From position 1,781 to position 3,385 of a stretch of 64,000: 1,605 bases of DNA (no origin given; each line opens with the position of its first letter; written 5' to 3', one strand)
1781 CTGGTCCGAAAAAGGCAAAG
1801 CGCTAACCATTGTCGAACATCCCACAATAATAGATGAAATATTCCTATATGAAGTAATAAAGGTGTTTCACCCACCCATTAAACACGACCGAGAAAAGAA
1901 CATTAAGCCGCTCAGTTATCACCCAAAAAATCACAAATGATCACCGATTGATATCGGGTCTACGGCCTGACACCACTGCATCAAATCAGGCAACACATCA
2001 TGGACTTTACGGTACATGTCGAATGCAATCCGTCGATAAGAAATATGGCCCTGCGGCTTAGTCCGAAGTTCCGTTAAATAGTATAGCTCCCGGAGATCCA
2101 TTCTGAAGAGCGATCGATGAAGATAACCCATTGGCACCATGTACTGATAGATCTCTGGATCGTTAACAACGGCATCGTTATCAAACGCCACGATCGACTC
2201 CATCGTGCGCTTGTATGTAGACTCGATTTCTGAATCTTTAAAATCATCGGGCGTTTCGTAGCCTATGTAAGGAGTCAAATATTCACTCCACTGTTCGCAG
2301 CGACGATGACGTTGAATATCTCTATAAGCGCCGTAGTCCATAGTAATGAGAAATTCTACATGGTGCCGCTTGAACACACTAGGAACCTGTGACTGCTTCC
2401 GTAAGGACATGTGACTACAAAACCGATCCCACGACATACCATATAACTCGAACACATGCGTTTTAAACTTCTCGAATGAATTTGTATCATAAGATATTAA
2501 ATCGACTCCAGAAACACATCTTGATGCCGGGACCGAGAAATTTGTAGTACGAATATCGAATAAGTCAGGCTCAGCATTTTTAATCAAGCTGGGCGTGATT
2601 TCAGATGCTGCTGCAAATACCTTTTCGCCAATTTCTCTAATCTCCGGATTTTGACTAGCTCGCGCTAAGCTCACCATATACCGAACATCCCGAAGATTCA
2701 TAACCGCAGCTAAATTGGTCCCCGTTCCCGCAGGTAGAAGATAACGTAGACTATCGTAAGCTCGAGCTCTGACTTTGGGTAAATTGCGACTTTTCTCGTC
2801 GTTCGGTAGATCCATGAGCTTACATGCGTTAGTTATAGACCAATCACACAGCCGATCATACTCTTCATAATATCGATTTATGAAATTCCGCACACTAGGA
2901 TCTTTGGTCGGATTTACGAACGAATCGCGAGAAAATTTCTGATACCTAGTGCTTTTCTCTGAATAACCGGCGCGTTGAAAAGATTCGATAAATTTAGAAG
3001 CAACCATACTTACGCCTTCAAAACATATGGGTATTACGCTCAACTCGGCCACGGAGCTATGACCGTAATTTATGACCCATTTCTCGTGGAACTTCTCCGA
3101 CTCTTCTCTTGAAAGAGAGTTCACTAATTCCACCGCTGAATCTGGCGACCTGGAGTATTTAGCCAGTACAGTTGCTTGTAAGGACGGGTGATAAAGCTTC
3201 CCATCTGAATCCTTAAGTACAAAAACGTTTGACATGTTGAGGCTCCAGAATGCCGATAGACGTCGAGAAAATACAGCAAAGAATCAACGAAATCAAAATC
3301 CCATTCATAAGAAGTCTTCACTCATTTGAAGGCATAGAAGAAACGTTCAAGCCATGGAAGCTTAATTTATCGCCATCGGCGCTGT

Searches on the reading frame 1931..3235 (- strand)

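Call 3: search_protein_families(library=pfam, proteins=[window:1931-3235:-], max_evalue=0.01)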
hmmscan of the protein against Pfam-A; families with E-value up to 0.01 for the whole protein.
window:1931-3235:- (434 aa): 1 family
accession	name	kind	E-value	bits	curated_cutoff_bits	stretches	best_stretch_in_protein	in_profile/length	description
PF02511.20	Thy1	-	9.6e-37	127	24.8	2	25-215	17-190/191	Thymidylate synthase complementing protein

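Call 4: search_protein_families(library=phrogs, proteins=[window:1931-3235:-], max_evalue=0.001)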
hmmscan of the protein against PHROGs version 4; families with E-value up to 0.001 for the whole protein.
window:1931-3235:- (434 aa): 2 families
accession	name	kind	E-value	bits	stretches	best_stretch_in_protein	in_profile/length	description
phrog_36506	-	DNA, RNA and nucleotide metabolism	1e-21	78.1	2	12-178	31-193/491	thymidylate synthase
phrog_85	-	DNA, RNA and nucleotide metabolism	0.00032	20.3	1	90-240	453-614/866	thymidylate synthase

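Call 73: search_protein_families(library=ncbifam, proteins=[window:1931-3235:-], max_evalue=0.001)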
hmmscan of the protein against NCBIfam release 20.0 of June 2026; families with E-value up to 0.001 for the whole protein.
window:1931-3235:- (434 aa): 1 family
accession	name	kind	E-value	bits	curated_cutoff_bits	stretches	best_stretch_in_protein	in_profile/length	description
TIGR02170.1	thyX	equivalog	8.8e-15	54.8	87.9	1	53-218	45-208/211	FAD-dependent thymidylate synthase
